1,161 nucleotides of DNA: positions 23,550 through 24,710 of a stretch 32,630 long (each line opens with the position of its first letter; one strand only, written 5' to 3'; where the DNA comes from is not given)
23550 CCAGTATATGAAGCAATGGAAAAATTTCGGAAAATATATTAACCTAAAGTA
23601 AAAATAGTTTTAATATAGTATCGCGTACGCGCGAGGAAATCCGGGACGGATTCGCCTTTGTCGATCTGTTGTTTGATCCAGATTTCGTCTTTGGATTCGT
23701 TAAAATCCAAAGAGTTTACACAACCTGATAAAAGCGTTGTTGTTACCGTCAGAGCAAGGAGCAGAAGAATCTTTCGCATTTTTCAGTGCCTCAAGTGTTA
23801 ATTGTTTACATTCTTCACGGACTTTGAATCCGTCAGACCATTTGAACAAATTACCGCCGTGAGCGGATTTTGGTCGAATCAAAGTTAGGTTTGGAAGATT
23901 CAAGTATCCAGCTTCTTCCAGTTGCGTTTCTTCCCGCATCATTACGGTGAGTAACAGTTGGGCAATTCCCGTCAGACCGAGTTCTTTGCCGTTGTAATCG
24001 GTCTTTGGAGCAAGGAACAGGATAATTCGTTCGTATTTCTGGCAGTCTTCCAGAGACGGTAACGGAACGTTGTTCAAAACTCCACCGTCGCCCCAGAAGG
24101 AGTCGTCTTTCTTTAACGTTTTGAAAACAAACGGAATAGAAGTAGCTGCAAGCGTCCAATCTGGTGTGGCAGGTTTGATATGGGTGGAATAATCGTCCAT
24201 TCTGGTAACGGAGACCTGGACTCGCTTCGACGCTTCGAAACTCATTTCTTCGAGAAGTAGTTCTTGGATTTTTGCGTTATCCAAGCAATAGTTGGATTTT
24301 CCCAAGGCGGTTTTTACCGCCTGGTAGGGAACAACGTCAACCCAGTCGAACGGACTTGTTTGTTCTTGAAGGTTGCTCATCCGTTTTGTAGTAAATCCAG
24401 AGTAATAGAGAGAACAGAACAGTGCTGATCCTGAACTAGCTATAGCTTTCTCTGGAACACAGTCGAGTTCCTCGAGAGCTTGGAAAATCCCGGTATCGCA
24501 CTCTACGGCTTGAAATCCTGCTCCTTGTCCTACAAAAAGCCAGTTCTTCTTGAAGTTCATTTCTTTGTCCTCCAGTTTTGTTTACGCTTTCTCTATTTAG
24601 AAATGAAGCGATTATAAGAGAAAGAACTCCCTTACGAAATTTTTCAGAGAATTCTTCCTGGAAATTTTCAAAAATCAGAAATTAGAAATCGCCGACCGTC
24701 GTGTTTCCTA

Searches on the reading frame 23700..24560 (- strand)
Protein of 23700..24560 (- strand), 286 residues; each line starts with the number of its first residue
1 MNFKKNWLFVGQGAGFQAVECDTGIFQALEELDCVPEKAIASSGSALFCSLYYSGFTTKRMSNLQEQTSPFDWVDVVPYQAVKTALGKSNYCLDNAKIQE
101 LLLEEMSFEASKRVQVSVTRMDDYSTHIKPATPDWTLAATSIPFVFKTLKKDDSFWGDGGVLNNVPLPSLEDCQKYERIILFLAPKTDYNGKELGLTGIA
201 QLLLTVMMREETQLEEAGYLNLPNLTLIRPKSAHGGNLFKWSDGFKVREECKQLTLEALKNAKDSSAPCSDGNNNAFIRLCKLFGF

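Call 13: search_protein_families(library=pfam, proteins=[window:23700-24560:-], max_evalue=0.01)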
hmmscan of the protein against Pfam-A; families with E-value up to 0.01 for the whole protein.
window:23700-24560:- (286 aa): 1 family
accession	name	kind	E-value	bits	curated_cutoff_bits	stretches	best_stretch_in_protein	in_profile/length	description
PF01734.28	Patatin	-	3.2e-05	24.7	27.7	1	129-168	149-188/191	Patatin-like phospholipase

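Call 86: search_protein_families(library=padloc, proteins=[window:23700-24560:-], max_evalue=0.001)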
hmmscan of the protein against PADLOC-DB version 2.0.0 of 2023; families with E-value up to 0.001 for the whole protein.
window:23700-24560:- (286 aa): 0 families
